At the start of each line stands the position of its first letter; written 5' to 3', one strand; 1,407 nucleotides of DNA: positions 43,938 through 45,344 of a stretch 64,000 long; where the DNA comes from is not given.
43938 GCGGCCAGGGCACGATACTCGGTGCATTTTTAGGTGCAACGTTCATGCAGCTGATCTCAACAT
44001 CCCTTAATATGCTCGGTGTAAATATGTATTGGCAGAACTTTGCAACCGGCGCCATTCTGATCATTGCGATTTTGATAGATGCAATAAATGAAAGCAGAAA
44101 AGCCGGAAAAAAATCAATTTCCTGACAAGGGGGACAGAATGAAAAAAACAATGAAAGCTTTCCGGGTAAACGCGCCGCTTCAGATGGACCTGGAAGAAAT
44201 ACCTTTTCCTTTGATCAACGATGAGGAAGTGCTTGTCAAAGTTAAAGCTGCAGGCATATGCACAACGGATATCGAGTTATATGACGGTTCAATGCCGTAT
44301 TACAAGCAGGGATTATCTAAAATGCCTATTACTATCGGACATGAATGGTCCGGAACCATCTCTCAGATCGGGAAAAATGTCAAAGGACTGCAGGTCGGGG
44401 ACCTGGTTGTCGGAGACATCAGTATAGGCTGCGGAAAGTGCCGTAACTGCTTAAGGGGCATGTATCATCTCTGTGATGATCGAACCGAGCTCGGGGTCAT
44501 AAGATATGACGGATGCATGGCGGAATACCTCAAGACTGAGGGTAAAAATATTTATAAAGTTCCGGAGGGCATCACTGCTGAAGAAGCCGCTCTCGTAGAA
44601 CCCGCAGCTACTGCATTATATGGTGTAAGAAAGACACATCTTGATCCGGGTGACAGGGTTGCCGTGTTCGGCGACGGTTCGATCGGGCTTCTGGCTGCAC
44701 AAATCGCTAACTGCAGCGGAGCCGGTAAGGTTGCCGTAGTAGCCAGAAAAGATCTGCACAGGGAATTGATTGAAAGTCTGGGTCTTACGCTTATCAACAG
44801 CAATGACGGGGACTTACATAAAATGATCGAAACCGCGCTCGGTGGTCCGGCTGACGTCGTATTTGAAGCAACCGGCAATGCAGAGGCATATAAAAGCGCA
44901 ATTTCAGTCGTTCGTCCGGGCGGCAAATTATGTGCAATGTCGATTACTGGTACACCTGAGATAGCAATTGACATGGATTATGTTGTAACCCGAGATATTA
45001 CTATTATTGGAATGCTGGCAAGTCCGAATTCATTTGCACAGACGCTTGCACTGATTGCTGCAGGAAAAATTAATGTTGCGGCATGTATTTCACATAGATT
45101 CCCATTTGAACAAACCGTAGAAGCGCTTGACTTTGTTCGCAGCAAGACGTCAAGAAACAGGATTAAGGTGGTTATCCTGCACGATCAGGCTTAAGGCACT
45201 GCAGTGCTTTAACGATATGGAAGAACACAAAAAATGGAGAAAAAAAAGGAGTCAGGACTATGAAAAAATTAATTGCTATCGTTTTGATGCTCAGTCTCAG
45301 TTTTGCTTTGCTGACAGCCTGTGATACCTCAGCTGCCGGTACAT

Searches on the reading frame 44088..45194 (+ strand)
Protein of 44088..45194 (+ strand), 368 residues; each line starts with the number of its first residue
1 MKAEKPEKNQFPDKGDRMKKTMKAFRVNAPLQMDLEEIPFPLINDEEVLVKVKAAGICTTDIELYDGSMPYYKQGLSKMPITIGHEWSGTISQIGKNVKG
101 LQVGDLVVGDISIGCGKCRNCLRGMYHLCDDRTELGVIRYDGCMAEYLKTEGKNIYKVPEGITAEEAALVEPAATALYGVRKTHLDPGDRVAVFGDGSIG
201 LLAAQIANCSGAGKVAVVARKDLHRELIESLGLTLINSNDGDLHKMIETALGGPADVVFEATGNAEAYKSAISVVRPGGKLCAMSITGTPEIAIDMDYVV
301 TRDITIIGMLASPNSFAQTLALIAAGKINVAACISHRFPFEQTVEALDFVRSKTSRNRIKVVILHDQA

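Call 102: search_protein_families(library=pfam, proteins=[window:44088-45194:+], max_evalue=0.0001)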
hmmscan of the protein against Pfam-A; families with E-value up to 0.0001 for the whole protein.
window:44088-45194:+ (368 aa): 4 families
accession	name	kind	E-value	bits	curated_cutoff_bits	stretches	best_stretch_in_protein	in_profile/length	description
PF08240.17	ADH_N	-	2.7e-29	101.9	23.5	1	45-160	2-104/104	Alcohol dehydrogenase GroES-like domain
PF00107.32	ADH_zinc_N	-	3.7e-21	75.8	31.8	1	199-324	2-128/129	Zinc-binding dehydrogenase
PF16912.11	Glu_dehyd_C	-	1.1e-14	54.8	34.9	1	169-362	12-208/211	Glucose dehydrogenase C-terminus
PF13602.12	ADH_zinc_N_2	-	1.1e-08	36.5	27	1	242-356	13-129/134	Zinc-binding dehydrogenase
